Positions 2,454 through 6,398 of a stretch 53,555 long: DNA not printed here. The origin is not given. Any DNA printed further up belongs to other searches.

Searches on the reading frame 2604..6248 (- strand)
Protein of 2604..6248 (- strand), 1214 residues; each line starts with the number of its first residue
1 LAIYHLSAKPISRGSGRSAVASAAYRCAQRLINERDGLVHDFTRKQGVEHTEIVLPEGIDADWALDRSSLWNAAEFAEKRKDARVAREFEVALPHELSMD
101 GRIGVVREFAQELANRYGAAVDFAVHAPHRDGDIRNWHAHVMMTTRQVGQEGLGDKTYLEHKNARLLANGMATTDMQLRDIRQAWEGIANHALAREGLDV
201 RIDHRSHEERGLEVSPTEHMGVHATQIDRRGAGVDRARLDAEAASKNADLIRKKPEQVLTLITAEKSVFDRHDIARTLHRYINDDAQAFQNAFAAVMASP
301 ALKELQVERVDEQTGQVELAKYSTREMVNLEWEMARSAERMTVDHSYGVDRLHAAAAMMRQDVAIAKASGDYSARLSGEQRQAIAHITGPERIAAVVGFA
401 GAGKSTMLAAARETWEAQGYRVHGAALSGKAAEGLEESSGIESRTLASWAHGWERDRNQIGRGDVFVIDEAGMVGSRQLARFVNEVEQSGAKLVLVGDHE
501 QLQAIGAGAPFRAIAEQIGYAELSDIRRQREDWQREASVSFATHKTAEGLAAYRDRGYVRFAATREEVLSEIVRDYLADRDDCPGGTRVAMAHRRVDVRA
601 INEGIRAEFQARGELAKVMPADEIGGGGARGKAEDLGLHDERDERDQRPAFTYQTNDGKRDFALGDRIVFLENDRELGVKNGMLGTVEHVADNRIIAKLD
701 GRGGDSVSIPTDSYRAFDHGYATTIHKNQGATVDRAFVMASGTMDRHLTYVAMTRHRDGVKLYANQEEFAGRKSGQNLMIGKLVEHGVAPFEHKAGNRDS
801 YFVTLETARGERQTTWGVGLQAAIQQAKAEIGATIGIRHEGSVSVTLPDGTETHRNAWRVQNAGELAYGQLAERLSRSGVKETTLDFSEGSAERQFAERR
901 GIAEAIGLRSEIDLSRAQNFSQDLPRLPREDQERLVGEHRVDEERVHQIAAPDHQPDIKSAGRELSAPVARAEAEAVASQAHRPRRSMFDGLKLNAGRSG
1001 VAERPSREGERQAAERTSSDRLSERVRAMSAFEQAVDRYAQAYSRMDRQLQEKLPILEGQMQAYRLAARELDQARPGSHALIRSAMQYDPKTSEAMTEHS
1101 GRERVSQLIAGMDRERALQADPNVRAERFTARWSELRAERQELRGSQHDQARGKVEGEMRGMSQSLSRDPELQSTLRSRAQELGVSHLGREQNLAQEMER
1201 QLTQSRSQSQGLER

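Call 38: search_protein_families(library=pfam, proteins=[window:2604-6248:-])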
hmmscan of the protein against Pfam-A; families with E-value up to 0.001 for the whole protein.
window:2604-6248:- (1214 aa): 8 families
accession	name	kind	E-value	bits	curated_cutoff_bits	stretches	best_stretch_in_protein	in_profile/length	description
PF03389.21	MobA_MobL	-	8.8e-68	228.9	26.7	1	17-230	1-224/224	MobA/MobL family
PF13604.12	AAA_30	-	1.5e-60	204.7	27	1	376-563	2-190/191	AAA domain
PF13245.12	AAA_19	-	4.1e-16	59.8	25.1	1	380-506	1-133/134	AAA domain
PF01443.25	Viral_helicase1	-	1.7e-09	38.3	21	0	721-763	177-227/228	Viral superfamily 1 RNA helicase core domain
PF22232.2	TraI_hel_assoc_N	-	4.5e-06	27.6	27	1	398-497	1-99/99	TraI helicase-associated ssDNA bd, N-terminal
PF13538.12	UvrD_C_2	-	8.9e-05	22.7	27.4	1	719-760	1-49/52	UvrD-like helicase C-terminal domain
PF18335.7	SH3_13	-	0.00011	22.4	41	1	656-693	20-57/65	ATP-dependent RecD-like DNA helicase SH3 domain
PF13401.12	AAA_22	-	0.00035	21.3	27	0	391-501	5-125/130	AAA domain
